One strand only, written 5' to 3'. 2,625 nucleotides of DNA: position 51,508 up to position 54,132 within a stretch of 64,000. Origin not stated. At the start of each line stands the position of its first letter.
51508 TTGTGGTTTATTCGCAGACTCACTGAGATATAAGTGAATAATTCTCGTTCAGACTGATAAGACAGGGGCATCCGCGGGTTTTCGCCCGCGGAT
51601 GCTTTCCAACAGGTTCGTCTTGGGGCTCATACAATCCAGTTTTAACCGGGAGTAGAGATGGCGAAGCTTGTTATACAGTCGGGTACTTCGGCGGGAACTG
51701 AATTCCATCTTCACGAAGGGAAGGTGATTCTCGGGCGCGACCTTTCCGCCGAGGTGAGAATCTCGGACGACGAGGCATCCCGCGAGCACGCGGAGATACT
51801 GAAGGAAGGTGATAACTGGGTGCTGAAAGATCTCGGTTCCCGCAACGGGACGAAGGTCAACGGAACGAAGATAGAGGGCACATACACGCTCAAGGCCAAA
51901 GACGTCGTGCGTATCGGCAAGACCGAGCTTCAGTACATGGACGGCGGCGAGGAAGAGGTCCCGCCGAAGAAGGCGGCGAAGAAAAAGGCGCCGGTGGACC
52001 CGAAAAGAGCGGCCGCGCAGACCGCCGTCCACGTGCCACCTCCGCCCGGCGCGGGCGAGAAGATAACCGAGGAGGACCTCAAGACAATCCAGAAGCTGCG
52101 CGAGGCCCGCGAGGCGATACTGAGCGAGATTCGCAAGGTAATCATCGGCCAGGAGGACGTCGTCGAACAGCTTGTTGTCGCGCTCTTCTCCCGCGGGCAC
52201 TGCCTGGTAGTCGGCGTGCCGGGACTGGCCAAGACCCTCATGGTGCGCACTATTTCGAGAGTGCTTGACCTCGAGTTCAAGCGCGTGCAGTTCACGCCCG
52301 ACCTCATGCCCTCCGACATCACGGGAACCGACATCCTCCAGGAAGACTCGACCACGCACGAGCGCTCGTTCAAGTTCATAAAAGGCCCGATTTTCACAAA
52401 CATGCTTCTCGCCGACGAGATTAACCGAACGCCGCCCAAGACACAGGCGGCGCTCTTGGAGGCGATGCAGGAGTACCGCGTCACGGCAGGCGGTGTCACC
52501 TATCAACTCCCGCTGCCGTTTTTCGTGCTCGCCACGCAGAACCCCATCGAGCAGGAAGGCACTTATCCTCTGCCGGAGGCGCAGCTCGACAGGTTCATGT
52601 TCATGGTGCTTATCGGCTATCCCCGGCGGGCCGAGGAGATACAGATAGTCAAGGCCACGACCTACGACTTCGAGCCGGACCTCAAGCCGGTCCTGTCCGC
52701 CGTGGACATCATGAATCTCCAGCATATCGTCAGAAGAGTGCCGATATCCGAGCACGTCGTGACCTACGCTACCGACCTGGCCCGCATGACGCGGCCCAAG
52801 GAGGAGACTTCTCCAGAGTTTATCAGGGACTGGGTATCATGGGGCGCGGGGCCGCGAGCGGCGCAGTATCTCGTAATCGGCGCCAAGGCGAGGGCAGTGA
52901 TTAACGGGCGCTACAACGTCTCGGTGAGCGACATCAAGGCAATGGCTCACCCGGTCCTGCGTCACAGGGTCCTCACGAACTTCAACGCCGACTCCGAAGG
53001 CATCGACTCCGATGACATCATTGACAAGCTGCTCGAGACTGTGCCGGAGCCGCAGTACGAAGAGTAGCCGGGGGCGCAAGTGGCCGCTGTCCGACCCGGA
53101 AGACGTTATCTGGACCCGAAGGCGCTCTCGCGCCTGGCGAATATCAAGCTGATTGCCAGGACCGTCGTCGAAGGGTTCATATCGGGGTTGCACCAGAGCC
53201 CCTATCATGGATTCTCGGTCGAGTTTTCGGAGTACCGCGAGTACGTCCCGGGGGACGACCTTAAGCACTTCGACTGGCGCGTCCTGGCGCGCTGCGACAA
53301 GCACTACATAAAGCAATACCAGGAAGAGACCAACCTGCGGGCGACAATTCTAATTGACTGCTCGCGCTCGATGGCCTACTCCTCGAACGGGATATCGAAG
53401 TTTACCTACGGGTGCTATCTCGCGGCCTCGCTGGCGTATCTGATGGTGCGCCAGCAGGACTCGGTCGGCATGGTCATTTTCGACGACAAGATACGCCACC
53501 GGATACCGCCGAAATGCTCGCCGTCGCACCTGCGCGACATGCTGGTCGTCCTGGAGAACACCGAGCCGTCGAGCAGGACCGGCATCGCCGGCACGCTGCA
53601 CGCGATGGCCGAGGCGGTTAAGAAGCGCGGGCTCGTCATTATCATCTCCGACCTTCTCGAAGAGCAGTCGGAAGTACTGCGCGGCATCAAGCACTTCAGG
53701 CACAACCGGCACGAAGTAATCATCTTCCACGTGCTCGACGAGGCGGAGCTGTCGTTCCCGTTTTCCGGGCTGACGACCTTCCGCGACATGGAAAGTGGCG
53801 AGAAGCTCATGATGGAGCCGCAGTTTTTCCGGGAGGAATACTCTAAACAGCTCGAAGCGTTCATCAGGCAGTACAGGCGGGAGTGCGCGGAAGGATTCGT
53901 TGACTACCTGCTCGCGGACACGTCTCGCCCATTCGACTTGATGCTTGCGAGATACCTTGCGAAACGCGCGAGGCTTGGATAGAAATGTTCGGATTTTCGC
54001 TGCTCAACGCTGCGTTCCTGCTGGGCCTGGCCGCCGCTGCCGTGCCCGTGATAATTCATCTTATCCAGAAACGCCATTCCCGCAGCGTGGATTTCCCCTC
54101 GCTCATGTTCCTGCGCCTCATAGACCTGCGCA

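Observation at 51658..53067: FHA domain fused to a MoxR AAA+ ATPase at the head of a DUF58/vWA 'Bat-like' operon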

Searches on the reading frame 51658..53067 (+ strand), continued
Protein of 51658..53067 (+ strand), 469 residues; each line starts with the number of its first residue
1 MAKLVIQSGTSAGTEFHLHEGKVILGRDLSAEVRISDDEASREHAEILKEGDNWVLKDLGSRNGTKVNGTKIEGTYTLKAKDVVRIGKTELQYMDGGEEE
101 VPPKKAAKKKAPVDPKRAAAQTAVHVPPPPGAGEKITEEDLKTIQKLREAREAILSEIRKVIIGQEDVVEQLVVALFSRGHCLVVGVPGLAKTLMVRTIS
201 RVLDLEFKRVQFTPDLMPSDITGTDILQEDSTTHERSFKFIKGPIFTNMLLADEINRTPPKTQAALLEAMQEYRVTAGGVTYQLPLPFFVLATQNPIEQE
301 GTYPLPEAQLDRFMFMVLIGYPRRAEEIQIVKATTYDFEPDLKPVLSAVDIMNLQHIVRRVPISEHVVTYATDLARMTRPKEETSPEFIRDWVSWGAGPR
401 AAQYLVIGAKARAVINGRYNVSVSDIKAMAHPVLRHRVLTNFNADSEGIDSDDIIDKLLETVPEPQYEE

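Call 66: fold_search(model_id=the predicted structure, library=pdb)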
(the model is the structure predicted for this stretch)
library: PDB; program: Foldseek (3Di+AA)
matches with E <= 10: 1564; with E <= 0.001: 831
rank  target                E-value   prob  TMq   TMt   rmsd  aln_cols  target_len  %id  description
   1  2r44                  1.1e-33  1.00  0.64  0.89   2.6       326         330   41  CRYSTAL STRUCTURE OF A PUTATIVE ATPASE (CHU_0153) FROM CYTOPHAGA HUTCHINSONII ATCC 33406 AT 2.00 A RESOLUTION (released 2007-09-18)
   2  6mii_E                1.7e-14  1.00  0.44  0.36  19.2       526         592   17  Crystal structure of minichromosome maintenance protein MCM/DNA complex (released 2019-07-24)
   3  6mii_A                2.2e-14  1.00  0.45  0.37  18.4       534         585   17  Crystal structure of minichromosome maintenance protein MCM/DNA complex (released 2019-07-24)
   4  9e2z_3                5.6e-14  1.00  0.42  0.33  18.2       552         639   15  Cryo-EM structure of human CMG helicase stalled at G4-containing DNA template (released 2025-03-26)
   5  8ouw_4                6.7e-14  1.00  0.43  0.34  19.9       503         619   17  Cryo-EM structure of CMG helicase bound to TIM-1/TIPN-1 and homodimeric DNSN-1 on fork DNA (Caenorhabditis elegans) (released 2023-08-16)
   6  6mii_B                6.7e-14  1.00  0.43  0.35  18.8       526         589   17  Crystal structure of minichromosome maintenance protein MCM/DNA complex (released 2019-07-24)
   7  8eag_F                7.0e-14  1.00  0.42  0.40  19.5       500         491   18  SsoMCM hexamer bound to Mg/ADP-BeFx and 12-mer oligo-dT. Class 2 (released 2022-12-14)
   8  9nuk_A                8.8e-14  1.00  0.44  0.36  19.0       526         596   15  SsoPfMCM:DNA class 2a from merged particles (released 2026-03-25)
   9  9e2w_5                9.9e-14  1.00  0.42  0.34   7.3       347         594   17  Cryo-EM structure of yeast CMG helicase stalled at G4-containing DNA template, state 1 (released 2025-03-26)
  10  9e2w_3                1.6e-13  1.00  0.43  0.34  12.5       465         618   14  Cryo-EM structure of yeast CMG helicase stalled at G4-containing DNA template, state 1 (released 2025-03-26)
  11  9e2w_4                1.6e-13  1.00  0.42  0.34  20.3       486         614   15  Cryo-EM structure of yeast CMG helicase stalled at G4-containing DNA template, state 1 (released 2025-03-26)
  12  8w0f_6                1.7e-13  1.00  0.45  0.35  21.5       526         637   14  Cryo-EM structure of a human MCM2-7 double hexamer on dsDNA (released 2024-10-02)
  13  8s0a_6                1.7e-13  1.00  0.45  0.34  17.1       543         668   13  H. sapiens MCM2-7 hexamer bound to double stranded DNA (released 2024-10-02)
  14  7w1y_E                2.1e-13  1.00  0.45  0.32  14.0       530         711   13  Human MCM double hexamer bound to natural DNA duplex (polyAT/polyTA) (released 2023-02-08)
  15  7pt7_2                2.2e-13  1.00  0.41  0.32  13.6       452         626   14  Structure of MCM2-7 DH complexed with Cdc7-Dbf4 in the presence of ADP:BeF3, state I (released 2022-06-08)
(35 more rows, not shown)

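Call 75: search_protein_representatives(alignment_id=A1)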
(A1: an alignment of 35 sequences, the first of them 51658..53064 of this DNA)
Query: 35 sequences, 462 profile positions. Proteins with E-value up to 0.001 (for the whole library): 214152; up to 1e-10: 68373; up to 1e-30: 10044. The best 150 are listed.
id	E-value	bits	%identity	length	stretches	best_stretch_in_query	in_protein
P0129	0.0e+00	1271.3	-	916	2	4-458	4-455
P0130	3.7e-192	655.4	-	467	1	1-461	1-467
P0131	6.7e-190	647.9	-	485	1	1-462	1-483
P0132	1.5e-179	613.8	-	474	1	14-459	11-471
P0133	6.0e-175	598.6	-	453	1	1-457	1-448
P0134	5.4e-173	592.2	-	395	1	130-458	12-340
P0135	5.7e-172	588.8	-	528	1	2-453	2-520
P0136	1.3e-159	548.1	-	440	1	3-418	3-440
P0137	5.6e-156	536.1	-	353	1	126-455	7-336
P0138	8.6e-155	532.2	-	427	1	105-454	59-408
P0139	3.9e-151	520.2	-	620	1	105-455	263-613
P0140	6.5e-151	519.4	-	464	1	105-456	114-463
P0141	2.1e-150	517.7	-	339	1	125-454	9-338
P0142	2.4e-150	517.5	-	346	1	133-455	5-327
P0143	1.8e-149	514.7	-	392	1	135-422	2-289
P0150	4.0e-142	490.4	-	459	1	123-459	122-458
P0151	2.0e-141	488.2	-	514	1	114-458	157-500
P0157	1.2e-133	462.5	-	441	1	121-454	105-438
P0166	3.0e-126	438.1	-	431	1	135-457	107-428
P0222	4.3e-111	388.1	-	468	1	136-457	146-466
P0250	3.8e-105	368.5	-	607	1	106-453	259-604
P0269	1.1e-103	363.7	-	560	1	63-454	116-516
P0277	4.2e-103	361.8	-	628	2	79-454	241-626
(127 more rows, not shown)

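Call 76: search_protein_families(library=pfam, proteins=[P0139, P0250, P0151, P0140, P0150, P0157, P0166, P0222, P0269, P0277], max_evalue=0.001)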
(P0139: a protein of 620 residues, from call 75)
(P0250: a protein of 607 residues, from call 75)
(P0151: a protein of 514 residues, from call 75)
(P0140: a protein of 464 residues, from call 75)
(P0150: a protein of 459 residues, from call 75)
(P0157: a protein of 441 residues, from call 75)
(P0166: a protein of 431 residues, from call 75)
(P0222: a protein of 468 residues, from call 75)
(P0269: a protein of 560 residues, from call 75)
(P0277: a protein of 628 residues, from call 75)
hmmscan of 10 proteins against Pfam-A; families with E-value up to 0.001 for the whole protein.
P0139 (620 aa): 5 families
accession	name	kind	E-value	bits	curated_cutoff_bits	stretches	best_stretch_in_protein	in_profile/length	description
PF07726.17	AAA_3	-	6.3e-61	204.5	27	1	330-464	1-131/131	ATPase family associated with various cellular activities (AAA)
PF17863.7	AAA_lid_2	-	3.1e-15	56.1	22.7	1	540-604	7-71/74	AAA lid domain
PF20030.5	bpMoxR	-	2.3e-10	40.4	27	1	303-475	6-173/205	MoxR domain in the MoxR-vWA-beta-propeller ternary systems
PF00005.33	ABC_tran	-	1.2e-09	39.3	25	1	21-160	1-132/137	ABC transporter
PF07728.20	AAA_5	-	1.8e-09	38.1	22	1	330-462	1-139/139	AAA domain (dynein-related subfamily)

P0250 (607 aa): 5 families
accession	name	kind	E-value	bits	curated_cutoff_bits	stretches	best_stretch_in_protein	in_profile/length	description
PF07726.17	AAA_3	-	2.2e-56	189.8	27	1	325-456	1-131/131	ATPase family associated with various cellular activities (AAA)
PF17863.7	AAA_lid_2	-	1.6e-16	60.3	22.7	1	535-600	9-74/74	AAA lid domain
PF07728.20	AAA_5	-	5.9e-12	46.2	22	1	326-454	2-139/139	AAA domain (dynein-related subfamily)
PF20030.5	bpMoxR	-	9.8e-10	38.3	27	1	295-473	3-179/205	MoxR domain in the MoxR-vWA-beta-propeller ternary systems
PF00493.29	MCM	-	0.00012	21.7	23.3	1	300-439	34-175/224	MCM P-loop domain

P0151 (514 aa): 5 families
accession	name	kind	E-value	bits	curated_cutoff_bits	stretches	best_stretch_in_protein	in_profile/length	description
PF07726.17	AAA_3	-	5.5e-59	198.2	27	1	215-349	1-131/131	ATPase family associated with various cellular activities (AAA)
PF17863.7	AAA_lid_2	-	1.3e-15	57.3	22.7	1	424-490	7-73/74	AAA lid domain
PF07728.20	AAA_5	-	2.8e-10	40.8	22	1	216-347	2-139/139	AAA domain (dynein-related subfamily)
PF20030.5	bpMoxR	-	3.9e-09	36.3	27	1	186-362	4-175/205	MoxR domain in the MoxR-vWA-beta-propeller ternary systems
PF01078.27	Mg_chelatase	-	0.00089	19.1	20.3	0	196-237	5-46/207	Magnesium chelatase, subunit ChlI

P0140 (464 aa): 8 families
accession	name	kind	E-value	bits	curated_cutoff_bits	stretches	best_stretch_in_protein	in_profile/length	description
PF07726.17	AAA_3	-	3.7e-63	211.7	27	1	181-313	1-131/131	ATPase family associated with various cellular activities (AAA)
PF07728.20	AAA_5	-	4.8e-12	46.5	22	1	183-311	3-139/139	AAA domain (dynein-related subfamily)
PF17863.7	AAA_lid_2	-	9.6e-12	44.9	22.7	1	388-454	6-72/74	AAA lid domain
PF20030.5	bpMoxR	-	1.1e-10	41.4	27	1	155-321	7-170/205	MoxR domain in the MoxR-vWA-beta-propeller ternary systems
PF07382.16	HC2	-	1.2e-05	26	40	1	7-82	6-83/194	Histone H1-like nucleoprotein HC2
PF00004.35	AAA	-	6.7e-05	23.8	21.2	1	183-316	2-128/131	ATPase family associated with various cellular activities (AAA)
PF00493.29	MCM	-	0.00032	20.3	23.3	1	180-296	58-175/224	MCM P-loop domain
PF05496.18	RuvB_N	-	0.00078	19.7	27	0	162-216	9-69/159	Holliday junction DNA helicase RuvB P-loop domain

P0150 (459 aa): 7 families
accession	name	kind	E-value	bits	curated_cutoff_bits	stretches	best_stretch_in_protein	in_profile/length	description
PF07726.17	AAA_3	-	2.5e-59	199.3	27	1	171-304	1-130/131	ATPase family associated with various cellular activities (AAA)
PF17863.7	AAA_lid_2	-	2.4e-18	66.1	22.7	1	383-448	9-74/74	AAA lid domain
PF07728.20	AAA_5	-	7.8e-15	55.5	22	1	171-303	1-139/139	AAA domain (dynein-related subfamily)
PF20030.5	bpMoxR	-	5.6e-10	39.1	27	1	143-312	5-169/205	MoxR domain in the MoxR-vWA-beta-propeller ternary systems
PF00004.35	AAA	-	9.7e-06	26.5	21.2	1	172-307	1-127/131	ATPase family associated with various cellular activities (AAA)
PF05496.18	RuvB_N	-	8.6e-05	22.8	27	0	170-266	34-114/159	Holliday junction DNA helicase RuvB P-loop domain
PF01078.27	Mg_chelatase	-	0.00046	20.1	20.3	0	151-193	4-46/207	Magnesium chelatase, subunit ChlI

P0157 (441 aa): 5 families
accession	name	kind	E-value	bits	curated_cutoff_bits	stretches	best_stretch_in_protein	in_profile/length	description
PF07726.17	AAA_3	-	7.7e-61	204.2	27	1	156-290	1-131/131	ATPase family associated with various cellular activities (AAA)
PF17863.7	AAA_lid_2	-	1.1e-17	64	22.7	1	365-430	6-71/74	AAA lid domain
PF07728.20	AAA_5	-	2.8e-12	47.3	22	1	156-288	1-139/139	AAA domain (dynein-related subfamily)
PF20030.5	bpMoxR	-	1e-10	41.5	27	1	131-299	8-171/205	MoxR domain in the MoxR-vWA-beta-propeller ternary systems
PF00004.35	AAA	-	0.00011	23.1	21.2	1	158-290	2-125/131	ATPase family associated with various cellular activities (AAA)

P0166 (431 aa): 6 families
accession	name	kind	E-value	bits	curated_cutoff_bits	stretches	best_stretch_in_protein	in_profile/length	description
PF07726.17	AAA_3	-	1e-62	210.2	27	1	145-277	2-131/131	ATPase family associated with various cellular activities (AAA)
PF17863.7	AAA_lid_2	-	2e-18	66.3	22.7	1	352-419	6-73/74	AAA lid domain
PF07728.20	AAA_5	-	3.2e-15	56.8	22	1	144-275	1-139/139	AAA domain (dynein-related subfamily)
PF20030.5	bpMoxR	-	4.8e-10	39.3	27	1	118-294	7-179/205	MoxR domain in the MoxR-vWA-beta-propeller ternary systems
PF00004.35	AAA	-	3.8e-08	34.3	21.2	1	145-258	1-110/131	ATPase family associated with various cellular activities (AAA)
PF00493.29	MCM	-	0.00071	19.2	23.3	0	141-260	56-175/224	MCM P-loop domain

P0222 (468 aa): 7 families
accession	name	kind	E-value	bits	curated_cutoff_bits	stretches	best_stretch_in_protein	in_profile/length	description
PF07726.17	AAA_3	-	6.5e-60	201.2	27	1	182-314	1-130/131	ATPase family associated with various cellular activities (AAA)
PF07728.20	AAA_5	-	6.8e-13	49.2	22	1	183-313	2-139/139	AAA domain (dynein-related subfamily)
PF17863.7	AAA_lid_2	-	2.9e-11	43.4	22.7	1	388-458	4-74/74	AAA lid domain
PF20030.5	bpMoxR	-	5.1e-09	35.9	27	1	152-331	3-178/205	MoxR domain in the MoxR-vWA-beta-propeller ternary systems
PF00004.35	AAA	-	7e-06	27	21.2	1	184-300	2-115/131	ATPase family associated with various cellular activities (AAA)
PF00493.29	MCM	-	0.00024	20.8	23.3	1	173-297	50-174/224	MCM P-loop domain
PF05496.18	RuvB_N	-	0.00095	19.4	27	0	179-209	32-62/159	Holliday junction DNA helicase RuvB P-loop domain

P0269 (560 aa): 8 families
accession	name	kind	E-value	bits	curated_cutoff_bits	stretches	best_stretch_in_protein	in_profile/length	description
PF07726.17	AAA_3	-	6.6e-56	188.2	27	1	228-361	1-130/131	ATPase family associated with various cellular activities (AAA)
PF17863.7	AAA_lid_2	-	1.1e-14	54.4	22.7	1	443-508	6-71/74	AAA lid domain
PF07728.20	AAA_5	-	5.8e-09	36.5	22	1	228-360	1-139/139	AAA domain (dynein-related subfamily)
PF20030.5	bpMoxR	-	1.2e-08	34.7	27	1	200-382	5-182/205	MoxR domain in the MoxR-vWA-beta-propeller ternary systems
PF00004.35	AAA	-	1.9e-05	25.5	21.2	1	229-363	1-126/131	ATPase family associated with various cellular activities (AAA)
PF05496.18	RuvB_N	-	0.0001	22.6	27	0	222-255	22-62/159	Holliday junction DNA helicase RuvB P-loop domain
PF01078.27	Mg_chelatase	-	0.00023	21.1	20.3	0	209-247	5-43/207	Magnesium chelatase, subunit ChlI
PF12775.13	AAA_7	-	0.00065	19.7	25.8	0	224-306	31-113/181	P-loop containing dynein motor region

P0277 (628 aa): 6 families
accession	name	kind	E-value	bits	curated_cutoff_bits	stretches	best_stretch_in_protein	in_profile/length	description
PF07726.17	AAA_3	-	4e-55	185.7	27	1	346-477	1-131/131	ATPase family associated with various cellular activities (AAA)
PF17863.7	AAA_lid_2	-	6.4e-16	58.3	22.7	1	556-621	9-74/74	AAA lid domain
PF07728.20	AAA_5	-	2.4e-13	50.7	22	1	347-475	2-139/139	AAA domain (dynein-related subfamily)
PF20030.5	bpMoxR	-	2.3e-11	43.6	27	1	316-492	3-178/205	MoxR domain in the MoxR-vWA-beta-propeller ternary systems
PF14520.12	HHH_5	-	4.1e-06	27.6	27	1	181-219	2-40/57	Helix-hairpin-helix domain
PF14229.12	DUF4332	-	0.00043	20.9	23.2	0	158-224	30-96/122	Domain of unknown function (DUF4332)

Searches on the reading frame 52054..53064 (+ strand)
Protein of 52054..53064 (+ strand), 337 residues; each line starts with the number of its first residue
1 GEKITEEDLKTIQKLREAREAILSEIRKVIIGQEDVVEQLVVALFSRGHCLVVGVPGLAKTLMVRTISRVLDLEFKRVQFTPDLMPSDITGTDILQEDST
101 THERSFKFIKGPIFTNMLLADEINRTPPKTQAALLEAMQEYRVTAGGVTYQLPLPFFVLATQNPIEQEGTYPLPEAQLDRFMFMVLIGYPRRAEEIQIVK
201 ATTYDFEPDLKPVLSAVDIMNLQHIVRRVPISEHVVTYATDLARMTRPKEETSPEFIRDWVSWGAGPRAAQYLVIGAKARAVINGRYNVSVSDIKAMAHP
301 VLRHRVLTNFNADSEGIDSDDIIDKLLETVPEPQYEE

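Call 39: search_solved_structures(query=window:52054-53064:+, max_evalue=1e-10)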
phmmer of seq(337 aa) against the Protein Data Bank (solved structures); distinct sequences matched with E-value up to 1e-10: 1.
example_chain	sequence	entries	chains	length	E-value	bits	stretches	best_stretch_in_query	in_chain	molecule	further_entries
2r44_A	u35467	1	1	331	9.1e-82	277.8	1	17-330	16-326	Uncharacterized protein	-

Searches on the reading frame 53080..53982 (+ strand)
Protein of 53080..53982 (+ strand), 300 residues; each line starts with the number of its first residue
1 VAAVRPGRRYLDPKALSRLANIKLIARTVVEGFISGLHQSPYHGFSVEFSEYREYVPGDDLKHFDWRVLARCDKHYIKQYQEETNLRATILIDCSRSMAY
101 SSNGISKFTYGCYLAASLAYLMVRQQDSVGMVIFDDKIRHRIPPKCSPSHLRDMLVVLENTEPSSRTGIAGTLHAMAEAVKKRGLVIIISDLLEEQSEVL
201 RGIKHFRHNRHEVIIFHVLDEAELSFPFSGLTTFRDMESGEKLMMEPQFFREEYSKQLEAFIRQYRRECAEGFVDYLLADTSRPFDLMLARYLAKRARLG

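Call 5: search_protein_families(library=pfam, proteins=[window:53080-53982:+], max_evalue=0.01)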
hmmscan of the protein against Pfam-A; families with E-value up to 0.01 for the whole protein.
window:53080-53982:+ (300 aa): 3 families
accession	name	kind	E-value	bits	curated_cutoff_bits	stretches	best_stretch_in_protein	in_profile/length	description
PF01882.25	DUF58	-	1.9e-53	181.3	23.4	1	51-258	1-210/216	Protein of unknown function DUF58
PF13519.12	VWA_2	-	2.1e-07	32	27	1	90-191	3-105/107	von Willebrand factor type A domain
PF05762.20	VWA_CoxE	-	0.00033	20.6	26.4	1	81-198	52-167/222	VWA domain containing CoxE-like protein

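Call 34: search_protein_families(library=ncbifam, proteins=[window:53080-53982:+], max_evalue=0.001)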
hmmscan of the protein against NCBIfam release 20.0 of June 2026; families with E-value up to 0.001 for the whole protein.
window:53080-53982:+ (300 aa): 0 families
